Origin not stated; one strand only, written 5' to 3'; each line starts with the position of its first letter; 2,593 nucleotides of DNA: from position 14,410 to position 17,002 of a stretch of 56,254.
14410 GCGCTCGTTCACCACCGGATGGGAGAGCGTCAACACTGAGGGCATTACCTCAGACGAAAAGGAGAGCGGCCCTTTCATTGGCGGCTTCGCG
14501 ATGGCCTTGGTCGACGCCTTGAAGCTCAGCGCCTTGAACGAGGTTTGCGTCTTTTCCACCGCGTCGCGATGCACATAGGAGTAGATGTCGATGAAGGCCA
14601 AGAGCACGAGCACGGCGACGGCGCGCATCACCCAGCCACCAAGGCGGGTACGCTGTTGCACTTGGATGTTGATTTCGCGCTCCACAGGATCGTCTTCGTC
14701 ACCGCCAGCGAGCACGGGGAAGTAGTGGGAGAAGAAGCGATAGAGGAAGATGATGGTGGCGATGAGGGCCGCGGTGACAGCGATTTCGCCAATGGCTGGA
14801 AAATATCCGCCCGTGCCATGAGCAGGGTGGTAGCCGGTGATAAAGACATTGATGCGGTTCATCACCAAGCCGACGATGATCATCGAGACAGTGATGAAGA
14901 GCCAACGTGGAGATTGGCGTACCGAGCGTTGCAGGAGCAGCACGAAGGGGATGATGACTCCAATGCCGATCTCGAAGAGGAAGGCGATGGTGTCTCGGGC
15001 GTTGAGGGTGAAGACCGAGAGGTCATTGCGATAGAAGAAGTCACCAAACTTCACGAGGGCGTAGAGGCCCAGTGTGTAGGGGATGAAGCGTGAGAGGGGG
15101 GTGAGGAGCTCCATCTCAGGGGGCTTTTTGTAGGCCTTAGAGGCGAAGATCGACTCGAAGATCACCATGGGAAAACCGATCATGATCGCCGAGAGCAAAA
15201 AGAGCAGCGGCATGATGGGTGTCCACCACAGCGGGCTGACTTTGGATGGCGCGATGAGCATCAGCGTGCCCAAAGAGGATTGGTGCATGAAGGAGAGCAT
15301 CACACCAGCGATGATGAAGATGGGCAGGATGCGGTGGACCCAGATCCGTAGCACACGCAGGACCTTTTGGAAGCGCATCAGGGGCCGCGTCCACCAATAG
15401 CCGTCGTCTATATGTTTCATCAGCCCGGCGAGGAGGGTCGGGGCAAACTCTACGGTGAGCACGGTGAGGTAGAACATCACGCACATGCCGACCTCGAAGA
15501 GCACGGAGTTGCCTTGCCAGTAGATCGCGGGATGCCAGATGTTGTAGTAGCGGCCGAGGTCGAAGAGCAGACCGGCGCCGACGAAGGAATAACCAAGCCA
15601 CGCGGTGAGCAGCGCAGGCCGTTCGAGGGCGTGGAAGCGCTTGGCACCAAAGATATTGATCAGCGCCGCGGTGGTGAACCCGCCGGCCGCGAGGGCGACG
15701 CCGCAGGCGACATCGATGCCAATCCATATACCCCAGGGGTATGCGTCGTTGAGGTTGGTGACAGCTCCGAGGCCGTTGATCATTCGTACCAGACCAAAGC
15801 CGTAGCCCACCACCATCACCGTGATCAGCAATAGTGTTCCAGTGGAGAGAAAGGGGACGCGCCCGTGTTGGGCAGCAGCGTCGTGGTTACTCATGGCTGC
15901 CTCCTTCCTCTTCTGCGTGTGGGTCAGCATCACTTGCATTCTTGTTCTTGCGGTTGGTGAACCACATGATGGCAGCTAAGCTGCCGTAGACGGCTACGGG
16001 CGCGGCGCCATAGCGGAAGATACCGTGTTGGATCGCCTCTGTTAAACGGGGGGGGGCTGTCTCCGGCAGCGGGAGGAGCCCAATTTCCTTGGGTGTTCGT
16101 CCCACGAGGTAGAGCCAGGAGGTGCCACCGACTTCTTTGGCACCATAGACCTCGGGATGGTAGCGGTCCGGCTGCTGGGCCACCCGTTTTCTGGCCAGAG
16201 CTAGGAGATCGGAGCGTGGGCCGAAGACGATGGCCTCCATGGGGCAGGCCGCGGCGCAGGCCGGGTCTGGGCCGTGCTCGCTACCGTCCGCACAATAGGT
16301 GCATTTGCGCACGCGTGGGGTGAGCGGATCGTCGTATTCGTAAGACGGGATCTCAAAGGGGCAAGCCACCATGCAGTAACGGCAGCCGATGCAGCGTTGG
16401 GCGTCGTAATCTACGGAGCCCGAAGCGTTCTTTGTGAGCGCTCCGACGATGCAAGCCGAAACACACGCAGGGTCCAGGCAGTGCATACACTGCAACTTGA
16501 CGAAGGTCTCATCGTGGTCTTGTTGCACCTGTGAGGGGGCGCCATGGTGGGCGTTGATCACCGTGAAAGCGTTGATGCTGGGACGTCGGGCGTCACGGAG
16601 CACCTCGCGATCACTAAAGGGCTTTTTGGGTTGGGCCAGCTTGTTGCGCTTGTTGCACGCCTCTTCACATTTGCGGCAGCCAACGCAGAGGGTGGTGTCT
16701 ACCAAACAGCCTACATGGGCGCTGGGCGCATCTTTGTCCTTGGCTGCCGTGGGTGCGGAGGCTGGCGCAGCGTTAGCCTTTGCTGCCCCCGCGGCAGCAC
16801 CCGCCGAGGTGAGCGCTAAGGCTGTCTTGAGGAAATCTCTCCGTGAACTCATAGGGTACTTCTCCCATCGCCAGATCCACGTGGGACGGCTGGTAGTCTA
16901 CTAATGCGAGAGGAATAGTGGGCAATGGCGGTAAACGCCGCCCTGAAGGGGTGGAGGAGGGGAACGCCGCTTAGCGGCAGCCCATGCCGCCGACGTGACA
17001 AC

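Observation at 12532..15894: Single polypeptide fusing an NrfD/HybB-type quinone-site membrane domain to a c3-like tetrahaem, an OTR-like octahaem and two extra haems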

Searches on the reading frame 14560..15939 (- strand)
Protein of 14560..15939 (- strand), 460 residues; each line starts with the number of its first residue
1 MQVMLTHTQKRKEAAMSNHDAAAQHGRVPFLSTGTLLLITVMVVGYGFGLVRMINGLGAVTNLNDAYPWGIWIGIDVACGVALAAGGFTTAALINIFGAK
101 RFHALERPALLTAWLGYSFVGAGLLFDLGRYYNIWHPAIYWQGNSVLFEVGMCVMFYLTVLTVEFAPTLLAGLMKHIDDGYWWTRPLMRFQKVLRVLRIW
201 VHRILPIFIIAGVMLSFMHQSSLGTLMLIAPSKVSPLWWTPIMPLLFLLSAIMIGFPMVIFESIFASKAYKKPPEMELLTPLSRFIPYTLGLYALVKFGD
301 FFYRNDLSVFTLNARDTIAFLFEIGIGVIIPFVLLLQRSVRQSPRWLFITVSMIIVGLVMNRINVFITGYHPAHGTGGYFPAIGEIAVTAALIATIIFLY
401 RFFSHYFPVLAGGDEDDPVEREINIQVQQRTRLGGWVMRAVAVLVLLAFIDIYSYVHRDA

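Call 31: search_solved_structures(query=window:14560-15939:-, max_evalue=0.01, show_alignments=1)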
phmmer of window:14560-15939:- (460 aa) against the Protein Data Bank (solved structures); distinct sequences matched with E-value up to 0.01: 0.
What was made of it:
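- Tried and rejected: No hit (call 31).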

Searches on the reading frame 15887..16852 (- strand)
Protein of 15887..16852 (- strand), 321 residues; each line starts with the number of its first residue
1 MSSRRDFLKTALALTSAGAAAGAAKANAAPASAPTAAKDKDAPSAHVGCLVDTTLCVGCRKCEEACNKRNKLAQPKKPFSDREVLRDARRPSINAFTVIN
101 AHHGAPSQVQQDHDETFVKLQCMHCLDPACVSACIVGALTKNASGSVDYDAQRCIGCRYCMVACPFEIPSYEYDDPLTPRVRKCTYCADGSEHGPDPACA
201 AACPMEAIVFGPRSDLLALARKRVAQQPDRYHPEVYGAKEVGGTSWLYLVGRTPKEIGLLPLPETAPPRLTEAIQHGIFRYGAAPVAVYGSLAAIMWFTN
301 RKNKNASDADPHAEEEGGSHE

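Call 3: search_protein_families(library=pfam, proteins=[window:15887-16852:-], max_evalue=0.01)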
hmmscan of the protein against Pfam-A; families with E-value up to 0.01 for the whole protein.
window:15887-16852:- (321 aa): 11 families
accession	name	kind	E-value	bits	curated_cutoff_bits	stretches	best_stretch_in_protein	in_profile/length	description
PF13247.11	Fer4_11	-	5.3e-17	62.3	26.2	1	116-212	4-99/100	4Fe-4S dicluster domain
PF12838.12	Fer4_7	-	7.5e-12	46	27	2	121-168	1-52/52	4Fe-4S dicluster domain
PF13237.11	Fer4_10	-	2.2e-10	40.7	25.5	2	149-204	4-53/53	4Fe-4S dicluster domain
PF13187.11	Fer4_9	-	2.2e-09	37.6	27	1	153-208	1-52/52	4Fe-4S dicluster domain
PF12837.12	Fer4_6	-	3.7e-08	33.4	25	2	147-168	2-23/24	4Fe-4S binding domain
PF12797.12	Fer4_2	-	1.2e-06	28.6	24.5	1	148-166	4-22/22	4Fe-4S binding domain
PF00037.32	Fer4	-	1.7e-06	28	21.1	2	149-168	3-22/24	4Fe-4S binding domain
PF14697.11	Fer4_21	-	0.0013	19.3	35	1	121-166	7-53/59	4Fe-4S dicluster domain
PF12798.12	Fer4_3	-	0.0018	19.4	27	0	154-168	1-15/15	4Fe-4S binding domain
PF13183.11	Fer4_8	-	0.007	17.3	27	0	151-166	2-17/68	4Fe-4S dicluster domain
PF13484.11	Fer4_16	-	0.0098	17.1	30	0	121-149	1-26/66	4Fe-4S double cluster binding domain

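Call 4: search_protein_families(library=ncbifam, proteins=[window:15887-16852:-], max_evalue=0.01)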
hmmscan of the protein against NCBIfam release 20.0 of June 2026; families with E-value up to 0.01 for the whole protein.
window:15887-16852:- (321 aa): 40 families (the best 25 are shown)
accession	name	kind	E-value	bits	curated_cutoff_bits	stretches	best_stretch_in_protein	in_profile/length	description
NF045715.1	sulf_resp_HmcB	equivalog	3.8e-93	311.9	420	1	4-308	2-291/307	sulfate respiration complex iron-sulfur protein HmcB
NF008134.0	PRK10882.1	equivalog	1.1e-77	261.4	263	1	2-308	2-324/329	hydrogenase 2 operon protein HybA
TIGR01582.1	FDH-beta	equivalog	3.1e-43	147.9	334.7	1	39-281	14-252/283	formate dehydrogenase subunit beta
NF045797.1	DsrO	equivalog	3.7e-31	108.4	200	1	2-229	3-218/235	sulfate reduction electron transfer complex DsrMKJOP subunit DsrO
TIGR02951.1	DMSO_dmsB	equivalog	1.1e-27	97.1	214.1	1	47-216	2-156/161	DMSO/selenate family reductase complex B subunit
TIGR03149.1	cyt_nit_nrfC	equivalog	1.2e-26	93.4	377.6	1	3-228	3-199/225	cytochrome c nitrite reductase Fe-S protein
NF011569.0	PRK14993.1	equivalog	1.2e-19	70.7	416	1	2-224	3-199/244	tetrathionate reductase subunit TtrB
NF038355.1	FDH3_beta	equivalog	1.5e-19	70.7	240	1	114-193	46-127/180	formate dehydrogenase FDH3 subunit beta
NF041782.1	mnquin_red_QrcC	equivalog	5e-18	65.6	400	1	48-181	2-128/239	menaquinone reductase iron-sulfur cluster-binding subunit QrcC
NF041715.1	arsenate_red_ArrB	equivalog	7.4e-17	61.6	450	2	115-176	50-111/233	arsenate respiratory reductase iron-sulfur subunit ArrB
NF042979.1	EthbenzDh_ebdB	equivalog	1.5e-14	53.7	740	1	120-222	151-251/354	ethylbenzene dehydrogenase subunit beta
NF009408.0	PRK12769.1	equivalog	1.7e-14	52.9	1003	1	51-227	7-161/659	formate-dependent uric acid utilization protein AegA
NF045766.1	PhenlGlyoxDHPadI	equivalog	4.4e-14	52.1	700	1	95-214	43-139/443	NADH-dependent phenylglyoxylate dehydrogenase subunit beta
TIGR03478.1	DMSO_red_II_bet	subfamily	3e-13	49.4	480.7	1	119-215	128-222/321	DMSO reductase family type II enzyme, iron-sulfur subunit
NF007382.0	PRK09898.1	equivalog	4.6e-13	49.2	213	1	53-190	65-192/208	ferredoxin-like protein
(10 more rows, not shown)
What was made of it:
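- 15887..16852 (-): HybA/HmcB-like subunit with four [4Fe-4S] clusters, a Tat signal (SRRDFLK) and a C-terminal membrane anchor. It is the obligatory partner of the fusion protein. HmcB at 312 bits and HybA at 261 bits (call 4).
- On HybA/HmcB-type tail-anchored 4x[4Fe-4S] subunit (partner gene 15887..16852): HmcB scores 312 bits against a cutoff of 420, so both are just below or below the equivalog cutoffs (call 4).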

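Call 32: search_solved_structures(query=window:15887-16852:-, max_evalue=1e-10)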
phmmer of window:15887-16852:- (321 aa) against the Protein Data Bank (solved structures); distinct sequences matched with E-value up to 1e-10: 14.
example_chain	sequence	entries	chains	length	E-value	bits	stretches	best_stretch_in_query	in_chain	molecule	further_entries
1kqf_B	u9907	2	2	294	1.3e-35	126.3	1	38-270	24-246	FORMATE DEHYDROGENASE, NITRATE-INDUCIBLE, IRON-SULFUR SUBUNIT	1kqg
6sdr_B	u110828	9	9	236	1.2e-21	80.4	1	50-272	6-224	Formate dehydrogenase, beta subunit, putative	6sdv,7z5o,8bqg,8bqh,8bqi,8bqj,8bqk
30gj_B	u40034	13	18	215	1.3e-20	77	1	50-256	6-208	Formate dehydrogenase, beta subunit, putative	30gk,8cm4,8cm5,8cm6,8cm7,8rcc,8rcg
8rc8_B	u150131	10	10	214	1.4e-20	76.9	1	50-256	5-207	Formate dehydrogenase, beta subunit, putative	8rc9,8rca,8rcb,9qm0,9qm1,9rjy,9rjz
2vpw_B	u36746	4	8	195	3.1e-17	65.9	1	118-234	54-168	NRFC PROTEIN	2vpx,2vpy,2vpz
6cz7_B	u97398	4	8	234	1.8e-15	60.1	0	102-174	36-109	4Fe-4S ferredoxin, iron-sulfur binding domain protein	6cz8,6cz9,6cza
2ivf_B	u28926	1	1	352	1.4e-14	57.2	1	119-224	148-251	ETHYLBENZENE DEHYDROGENASE BETA-SUBUNIT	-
4ydd_B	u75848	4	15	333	2e-13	53.4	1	117-227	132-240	DMSO reductase family type II enzyme, iron-sulfur subunit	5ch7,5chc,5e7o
1h0h_B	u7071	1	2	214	2.8e-13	52.9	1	48-231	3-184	FORMATE DEHYDROGENASE SUBUNIT BETA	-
9mqx_E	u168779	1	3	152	5.2e-13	52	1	118-223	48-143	Fe-S-cluster-containing hydrogenase subunit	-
6f0k_B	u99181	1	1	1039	7.1e-12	48.3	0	36-172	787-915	Fe-S-cluster-containing hydrogenase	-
8c0z_C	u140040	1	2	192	1.2e-11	47.6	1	110-222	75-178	Iron-sulfur cluster-binding protein potential subunit of aldehyde oxidoreductase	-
9vap_B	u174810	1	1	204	2e-11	46.8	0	114-193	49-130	4Fe-4S dicluster domain-containing protein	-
7qv7_B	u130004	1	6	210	9.4e-11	44.6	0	118-212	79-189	Hydrogen dependent carbon dioxide reductase subunit HycB4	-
